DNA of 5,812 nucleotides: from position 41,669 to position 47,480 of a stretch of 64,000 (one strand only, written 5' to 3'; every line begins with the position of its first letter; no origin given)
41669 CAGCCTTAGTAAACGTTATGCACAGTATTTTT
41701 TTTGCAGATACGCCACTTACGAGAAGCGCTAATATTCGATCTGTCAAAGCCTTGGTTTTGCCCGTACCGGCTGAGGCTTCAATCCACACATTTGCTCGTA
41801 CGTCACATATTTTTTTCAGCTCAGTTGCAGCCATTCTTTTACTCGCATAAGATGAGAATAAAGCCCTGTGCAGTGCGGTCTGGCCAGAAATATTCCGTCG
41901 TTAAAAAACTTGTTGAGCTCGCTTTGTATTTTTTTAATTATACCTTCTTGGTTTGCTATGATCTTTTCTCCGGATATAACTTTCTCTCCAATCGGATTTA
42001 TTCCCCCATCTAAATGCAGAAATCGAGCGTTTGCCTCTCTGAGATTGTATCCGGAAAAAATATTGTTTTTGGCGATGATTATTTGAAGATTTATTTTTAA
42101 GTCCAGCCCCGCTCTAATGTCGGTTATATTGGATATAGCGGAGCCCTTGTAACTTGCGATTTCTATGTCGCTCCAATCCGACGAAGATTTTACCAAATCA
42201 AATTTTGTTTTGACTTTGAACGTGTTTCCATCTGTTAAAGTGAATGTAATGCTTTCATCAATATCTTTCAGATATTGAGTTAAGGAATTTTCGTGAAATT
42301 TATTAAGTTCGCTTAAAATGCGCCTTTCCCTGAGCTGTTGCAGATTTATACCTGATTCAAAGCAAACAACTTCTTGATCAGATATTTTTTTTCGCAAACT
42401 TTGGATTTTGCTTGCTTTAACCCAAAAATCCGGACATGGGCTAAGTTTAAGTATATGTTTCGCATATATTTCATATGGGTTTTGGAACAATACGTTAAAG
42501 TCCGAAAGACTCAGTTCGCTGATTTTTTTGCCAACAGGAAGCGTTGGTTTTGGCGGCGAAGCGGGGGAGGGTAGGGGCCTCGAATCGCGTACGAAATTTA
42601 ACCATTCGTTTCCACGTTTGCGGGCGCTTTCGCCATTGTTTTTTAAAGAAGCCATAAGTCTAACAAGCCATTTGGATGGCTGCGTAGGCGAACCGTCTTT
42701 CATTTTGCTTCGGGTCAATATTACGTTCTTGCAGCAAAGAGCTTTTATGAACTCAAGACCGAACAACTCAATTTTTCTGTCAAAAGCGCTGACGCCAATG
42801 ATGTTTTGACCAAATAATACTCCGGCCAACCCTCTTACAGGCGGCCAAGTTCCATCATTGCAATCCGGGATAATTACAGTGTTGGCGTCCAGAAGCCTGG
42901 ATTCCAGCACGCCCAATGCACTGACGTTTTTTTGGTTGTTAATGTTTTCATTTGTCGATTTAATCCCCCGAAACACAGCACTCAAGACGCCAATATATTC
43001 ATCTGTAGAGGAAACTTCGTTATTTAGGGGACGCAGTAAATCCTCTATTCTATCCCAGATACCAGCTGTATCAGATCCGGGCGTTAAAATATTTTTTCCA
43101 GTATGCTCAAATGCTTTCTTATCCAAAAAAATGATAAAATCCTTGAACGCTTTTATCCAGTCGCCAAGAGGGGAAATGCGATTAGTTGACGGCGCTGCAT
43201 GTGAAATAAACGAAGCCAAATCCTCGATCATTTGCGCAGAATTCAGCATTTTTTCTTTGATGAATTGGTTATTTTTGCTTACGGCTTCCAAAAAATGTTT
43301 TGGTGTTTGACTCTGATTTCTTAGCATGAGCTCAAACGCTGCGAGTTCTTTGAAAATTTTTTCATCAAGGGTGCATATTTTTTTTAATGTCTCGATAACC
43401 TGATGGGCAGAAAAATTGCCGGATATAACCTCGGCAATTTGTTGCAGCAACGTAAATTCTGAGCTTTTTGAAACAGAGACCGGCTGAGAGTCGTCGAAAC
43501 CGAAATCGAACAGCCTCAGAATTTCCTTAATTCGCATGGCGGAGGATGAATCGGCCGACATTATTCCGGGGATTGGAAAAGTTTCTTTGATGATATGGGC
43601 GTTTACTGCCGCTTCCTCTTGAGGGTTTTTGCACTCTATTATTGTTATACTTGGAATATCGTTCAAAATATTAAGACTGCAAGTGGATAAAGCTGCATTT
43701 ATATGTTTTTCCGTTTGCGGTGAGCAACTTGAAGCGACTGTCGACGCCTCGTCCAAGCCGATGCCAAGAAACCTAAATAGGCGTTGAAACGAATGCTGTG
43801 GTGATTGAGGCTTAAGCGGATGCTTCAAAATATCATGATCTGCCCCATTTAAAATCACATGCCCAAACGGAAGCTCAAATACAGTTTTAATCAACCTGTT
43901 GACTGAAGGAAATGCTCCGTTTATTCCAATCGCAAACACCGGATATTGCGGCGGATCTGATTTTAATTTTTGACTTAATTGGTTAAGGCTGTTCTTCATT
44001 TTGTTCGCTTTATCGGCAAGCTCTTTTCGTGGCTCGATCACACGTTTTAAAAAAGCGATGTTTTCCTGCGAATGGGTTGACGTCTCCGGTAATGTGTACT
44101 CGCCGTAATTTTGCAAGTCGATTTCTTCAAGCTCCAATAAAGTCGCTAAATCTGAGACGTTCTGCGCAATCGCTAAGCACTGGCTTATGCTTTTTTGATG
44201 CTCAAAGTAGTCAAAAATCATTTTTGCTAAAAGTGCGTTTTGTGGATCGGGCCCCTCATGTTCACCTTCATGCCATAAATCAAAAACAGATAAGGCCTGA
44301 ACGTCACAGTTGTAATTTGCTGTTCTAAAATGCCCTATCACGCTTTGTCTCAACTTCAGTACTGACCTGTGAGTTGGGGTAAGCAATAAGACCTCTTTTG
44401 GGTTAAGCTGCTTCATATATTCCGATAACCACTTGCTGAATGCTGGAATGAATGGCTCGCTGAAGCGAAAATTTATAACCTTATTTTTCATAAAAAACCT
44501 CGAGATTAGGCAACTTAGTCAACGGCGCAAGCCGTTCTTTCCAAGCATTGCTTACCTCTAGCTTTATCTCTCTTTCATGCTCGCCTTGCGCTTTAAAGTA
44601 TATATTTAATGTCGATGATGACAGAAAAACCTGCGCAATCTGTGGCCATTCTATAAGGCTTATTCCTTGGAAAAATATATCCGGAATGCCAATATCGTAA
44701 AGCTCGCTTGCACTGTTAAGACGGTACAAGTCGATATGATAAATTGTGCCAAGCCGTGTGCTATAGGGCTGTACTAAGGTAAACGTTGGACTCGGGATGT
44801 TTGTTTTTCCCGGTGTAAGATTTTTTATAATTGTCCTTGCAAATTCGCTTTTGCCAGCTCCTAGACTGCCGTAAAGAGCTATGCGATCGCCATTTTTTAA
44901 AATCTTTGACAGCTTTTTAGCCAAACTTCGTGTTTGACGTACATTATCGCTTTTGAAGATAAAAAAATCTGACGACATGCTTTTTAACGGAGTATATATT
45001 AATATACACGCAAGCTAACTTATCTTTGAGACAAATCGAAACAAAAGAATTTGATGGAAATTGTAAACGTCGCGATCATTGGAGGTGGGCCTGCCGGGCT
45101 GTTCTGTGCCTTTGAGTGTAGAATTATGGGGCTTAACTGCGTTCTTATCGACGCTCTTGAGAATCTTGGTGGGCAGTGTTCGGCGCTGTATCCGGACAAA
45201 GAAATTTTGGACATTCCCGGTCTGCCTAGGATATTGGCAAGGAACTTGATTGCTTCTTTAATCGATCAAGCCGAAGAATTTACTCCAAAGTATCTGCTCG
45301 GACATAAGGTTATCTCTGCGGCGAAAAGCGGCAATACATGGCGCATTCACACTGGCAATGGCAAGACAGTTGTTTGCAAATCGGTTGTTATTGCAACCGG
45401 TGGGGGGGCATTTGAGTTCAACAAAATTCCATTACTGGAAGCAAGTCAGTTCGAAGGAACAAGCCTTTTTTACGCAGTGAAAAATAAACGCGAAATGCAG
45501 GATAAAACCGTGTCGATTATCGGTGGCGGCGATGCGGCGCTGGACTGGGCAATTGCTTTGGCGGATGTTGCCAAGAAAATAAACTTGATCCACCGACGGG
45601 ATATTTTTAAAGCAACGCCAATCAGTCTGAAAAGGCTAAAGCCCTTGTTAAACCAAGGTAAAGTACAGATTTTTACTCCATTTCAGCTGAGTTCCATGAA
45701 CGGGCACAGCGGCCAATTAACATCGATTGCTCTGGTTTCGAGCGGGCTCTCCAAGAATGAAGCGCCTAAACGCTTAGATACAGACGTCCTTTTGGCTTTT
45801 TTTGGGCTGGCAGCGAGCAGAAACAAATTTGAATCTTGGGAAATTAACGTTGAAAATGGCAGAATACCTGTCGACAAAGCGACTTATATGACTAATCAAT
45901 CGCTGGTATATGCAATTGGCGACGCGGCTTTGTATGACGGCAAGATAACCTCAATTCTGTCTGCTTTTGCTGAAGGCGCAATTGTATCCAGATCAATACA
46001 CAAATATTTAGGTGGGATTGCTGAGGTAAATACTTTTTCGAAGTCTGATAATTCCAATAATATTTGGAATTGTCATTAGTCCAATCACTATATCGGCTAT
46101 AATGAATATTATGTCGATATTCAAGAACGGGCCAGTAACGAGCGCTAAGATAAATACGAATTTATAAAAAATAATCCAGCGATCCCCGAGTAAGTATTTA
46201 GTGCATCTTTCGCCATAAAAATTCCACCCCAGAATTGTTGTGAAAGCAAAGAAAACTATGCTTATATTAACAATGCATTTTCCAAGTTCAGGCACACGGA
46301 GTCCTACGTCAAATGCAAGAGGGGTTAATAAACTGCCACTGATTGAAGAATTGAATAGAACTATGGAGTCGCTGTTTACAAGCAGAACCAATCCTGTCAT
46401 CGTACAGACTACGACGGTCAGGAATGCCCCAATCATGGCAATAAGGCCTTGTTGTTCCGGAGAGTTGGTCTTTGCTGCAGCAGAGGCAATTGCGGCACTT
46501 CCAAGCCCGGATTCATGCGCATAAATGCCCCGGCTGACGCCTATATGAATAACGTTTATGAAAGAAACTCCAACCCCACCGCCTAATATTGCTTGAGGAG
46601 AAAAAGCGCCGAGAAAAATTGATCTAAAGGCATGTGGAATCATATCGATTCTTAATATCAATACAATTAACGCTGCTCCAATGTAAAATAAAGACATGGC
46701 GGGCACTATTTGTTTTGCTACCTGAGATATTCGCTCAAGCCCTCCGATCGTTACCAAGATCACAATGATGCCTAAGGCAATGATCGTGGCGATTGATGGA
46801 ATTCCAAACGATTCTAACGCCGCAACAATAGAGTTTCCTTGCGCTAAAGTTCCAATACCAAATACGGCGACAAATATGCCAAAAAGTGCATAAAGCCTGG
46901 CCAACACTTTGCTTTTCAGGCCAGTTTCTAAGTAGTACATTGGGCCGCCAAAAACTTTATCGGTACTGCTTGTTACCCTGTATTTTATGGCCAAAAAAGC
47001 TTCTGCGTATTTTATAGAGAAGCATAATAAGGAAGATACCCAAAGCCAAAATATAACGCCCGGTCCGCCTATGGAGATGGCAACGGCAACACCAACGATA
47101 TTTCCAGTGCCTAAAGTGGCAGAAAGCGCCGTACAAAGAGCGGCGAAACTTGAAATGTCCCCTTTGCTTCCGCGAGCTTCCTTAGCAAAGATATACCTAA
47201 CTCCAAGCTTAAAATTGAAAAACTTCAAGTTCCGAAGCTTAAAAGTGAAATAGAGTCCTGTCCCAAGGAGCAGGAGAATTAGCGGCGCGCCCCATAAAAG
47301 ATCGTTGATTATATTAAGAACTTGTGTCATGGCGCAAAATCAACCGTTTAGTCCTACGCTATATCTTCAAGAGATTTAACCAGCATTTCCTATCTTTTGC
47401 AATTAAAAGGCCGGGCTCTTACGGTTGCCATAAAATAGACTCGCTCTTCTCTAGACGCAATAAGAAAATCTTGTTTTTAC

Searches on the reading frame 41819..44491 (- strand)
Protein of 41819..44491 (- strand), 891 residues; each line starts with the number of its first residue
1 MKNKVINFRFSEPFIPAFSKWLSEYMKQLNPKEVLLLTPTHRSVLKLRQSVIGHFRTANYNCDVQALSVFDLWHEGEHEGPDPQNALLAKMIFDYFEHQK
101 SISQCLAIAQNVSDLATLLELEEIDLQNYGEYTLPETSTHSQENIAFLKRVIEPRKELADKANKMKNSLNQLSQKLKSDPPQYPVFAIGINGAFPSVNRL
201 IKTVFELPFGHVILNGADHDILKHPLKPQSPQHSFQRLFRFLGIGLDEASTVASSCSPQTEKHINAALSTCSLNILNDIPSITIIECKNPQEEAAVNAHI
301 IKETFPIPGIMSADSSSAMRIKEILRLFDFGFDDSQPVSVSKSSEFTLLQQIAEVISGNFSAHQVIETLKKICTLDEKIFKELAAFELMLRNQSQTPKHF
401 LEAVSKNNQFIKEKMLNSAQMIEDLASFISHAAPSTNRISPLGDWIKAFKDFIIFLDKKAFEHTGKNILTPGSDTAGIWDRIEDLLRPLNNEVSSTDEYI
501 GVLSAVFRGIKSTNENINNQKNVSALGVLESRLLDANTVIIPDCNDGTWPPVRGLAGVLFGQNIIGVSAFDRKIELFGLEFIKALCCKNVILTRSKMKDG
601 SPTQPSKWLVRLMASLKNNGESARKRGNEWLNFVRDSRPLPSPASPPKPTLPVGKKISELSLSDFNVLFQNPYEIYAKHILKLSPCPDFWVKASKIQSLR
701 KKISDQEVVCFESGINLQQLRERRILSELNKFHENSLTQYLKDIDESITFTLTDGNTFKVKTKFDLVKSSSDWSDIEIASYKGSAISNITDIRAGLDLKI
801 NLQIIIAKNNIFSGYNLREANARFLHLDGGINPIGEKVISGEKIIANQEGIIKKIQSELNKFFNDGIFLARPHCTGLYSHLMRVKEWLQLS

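Call 21: search_protein_families(library=ncbifam, proteins=[window:41819-44491:-], max_evalue=0.00001)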
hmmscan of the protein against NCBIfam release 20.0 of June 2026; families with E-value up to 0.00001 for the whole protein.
window:41819-44491:- (891 aa): 1 family
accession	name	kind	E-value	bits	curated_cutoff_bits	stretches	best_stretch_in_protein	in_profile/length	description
TIGR02786.1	addB_alphas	equivalog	3.1e-54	184.5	486.5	1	100-685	129-777/1024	double-strand break repair protein AddB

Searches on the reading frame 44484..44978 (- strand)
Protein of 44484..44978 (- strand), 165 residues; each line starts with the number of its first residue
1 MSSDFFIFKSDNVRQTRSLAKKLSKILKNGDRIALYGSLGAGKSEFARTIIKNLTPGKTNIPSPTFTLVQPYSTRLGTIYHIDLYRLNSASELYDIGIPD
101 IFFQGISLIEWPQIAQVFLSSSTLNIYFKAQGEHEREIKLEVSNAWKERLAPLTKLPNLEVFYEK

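Call 21: search_protein_families(library=ncbifam, proteins=[window:44484-44978:-], max_evalue=0.00001)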
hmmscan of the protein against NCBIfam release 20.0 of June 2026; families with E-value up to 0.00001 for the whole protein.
window:44484-44978:- (165 aa): 2 families
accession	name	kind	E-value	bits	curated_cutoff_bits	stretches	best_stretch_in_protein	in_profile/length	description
TIGR00150.1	T6A_YjeE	equivalog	4e-29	101.2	60.1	1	14-141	6-132/135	tRNA (adenosine(37)-N6)-threonylcarbamoyltransferase complex ATPase subunit type 1 TsaE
NF007931.0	PRK10646.1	equivalog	3e-25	89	246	1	14-145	12-143/153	tRNA (adenosine(37)-N6)-threonylcarbamoyltransferase complex ATPase subunit type 1 TsaE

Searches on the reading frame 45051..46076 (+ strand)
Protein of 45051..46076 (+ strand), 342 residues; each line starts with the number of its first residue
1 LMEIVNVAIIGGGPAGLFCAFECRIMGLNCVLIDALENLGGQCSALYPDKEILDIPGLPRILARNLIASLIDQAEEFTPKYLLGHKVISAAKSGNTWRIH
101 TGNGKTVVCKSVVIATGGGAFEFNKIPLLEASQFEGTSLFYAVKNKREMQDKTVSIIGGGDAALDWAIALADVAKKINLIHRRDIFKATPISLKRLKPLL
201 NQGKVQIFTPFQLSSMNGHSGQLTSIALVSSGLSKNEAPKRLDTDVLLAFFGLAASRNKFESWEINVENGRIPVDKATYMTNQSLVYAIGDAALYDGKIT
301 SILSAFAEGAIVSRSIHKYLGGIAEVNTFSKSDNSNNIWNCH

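Call 21: search_protein_families(library=ncbifam, proteins=[window:45051-46076:+], max_evalue=0.00001)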
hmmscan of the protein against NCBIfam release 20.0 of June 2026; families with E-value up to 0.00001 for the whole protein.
window:45051-46076:+ (342 aa): 32 families (the best 25 are shown)
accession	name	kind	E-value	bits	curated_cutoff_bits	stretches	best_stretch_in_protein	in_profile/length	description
TIGR01292.1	TRX_reduct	equivalog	4.8e-37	127.4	343.45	1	6-320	2-300/300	thioredoxin-disulfide reductase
NF007614.0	PRK10262.1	equivalog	2e-24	86.3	644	1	7-325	9-319/321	thioredoxin-disulfide reductase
TIGR03143.1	AhpF_homolog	hypoth_equivalog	1.9e-23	82.9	687.65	1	1-325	1-313/555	putative alkyl hydroperoxide reductase F subunit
TIGR03140.1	AhpF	equivalog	2e-19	69.6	502.9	1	5-314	213-506/515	alkyl hydroperoxide reductase subunit F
NF009410.0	PRK12771.1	subfamily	6.7e-19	67.9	516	2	141-324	257-449/566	NAD(P)-binding protein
TIGR01350.1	lipoamide_DH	equivalog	2e-18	66.4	408.8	1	93-316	115-329/461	dihydrolipoyl dehydrogenase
TIGR04018.1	Bthiol_YpdA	hypoth_equivalog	2.3e-14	52.9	339.9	1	86-292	92-288/316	YpdA family putative bacillithiol disulfide reductase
NF004943.0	PRK06292.2-1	equivalog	6.9e-13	48.2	432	1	95-316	116-328/456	dihydrolipoyl dehydrogenase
TIGR03315.1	Se_ygfK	equivalog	9.7e-13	46.5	835.3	1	6-318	539-837/1012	putative selenate reductase subunit YgfK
NF009409.0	PRK12770.1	subfamily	2.6e-12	46.5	343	1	6-322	20-352/360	putative glutamate synthase subunit beta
NF004945.0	PRK06292.2-3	equivalog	4.8e-12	45.5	494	1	103-318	124-327/457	dihydrolipoyl dehydrogenase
NF003585.0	PRK05249.1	equivalog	5.7e-12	45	465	1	100-292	130-312/464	Si-specific NAD(P)(+) transhydrogenase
TIGR00275.1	TIGR00275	subfamily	4.6e-11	42.2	183.8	0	7-40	1-34/401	aminoacetone oxidase family FAD-binding enzyme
TIGR01318.1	gltD_gamma_fam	subfamily_domain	6.9e-11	41.4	482.95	0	148-320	279-465/467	glutamate synthase, small subunit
TIGR02053.1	MerA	equivalog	6.3e-10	38.6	454.45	1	98-293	118-308/465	mercury(II) reductase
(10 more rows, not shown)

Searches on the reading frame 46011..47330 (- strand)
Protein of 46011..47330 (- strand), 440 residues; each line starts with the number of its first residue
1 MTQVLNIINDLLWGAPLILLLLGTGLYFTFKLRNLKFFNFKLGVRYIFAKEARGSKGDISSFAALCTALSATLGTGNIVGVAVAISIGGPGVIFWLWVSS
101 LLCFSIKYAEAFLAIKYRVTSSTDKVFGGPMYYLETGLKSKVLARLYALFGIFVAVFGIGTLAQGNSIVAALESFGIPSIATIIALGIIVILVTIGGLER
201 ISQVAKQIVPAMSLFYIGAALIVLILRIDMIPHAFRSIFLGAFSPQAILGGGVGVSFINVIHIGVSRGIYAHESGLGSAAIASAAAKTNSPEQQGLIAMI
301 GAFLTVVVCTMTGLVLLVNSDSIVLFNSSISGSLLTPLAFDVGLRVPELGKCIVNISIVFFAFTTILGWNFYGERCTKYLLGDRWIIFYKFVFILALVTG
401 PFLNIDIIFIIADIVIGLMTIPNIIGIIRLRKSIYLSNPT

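Call 21: search_protein_families(library=ncbifam, proteins=[window:46011-47330:-], max_evalue=0.00001)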
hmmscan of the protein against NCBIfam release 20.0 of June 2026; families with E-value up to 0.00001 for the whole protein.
window:46011-47330:- (440 aa): 1 family
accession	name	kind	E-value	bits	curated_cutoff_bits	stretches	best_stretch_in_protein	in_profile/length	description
TIGR00835.1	agcS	subfamily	1.3e-128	429.5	272.65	1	13-436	1-419/424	amino acid carrier protein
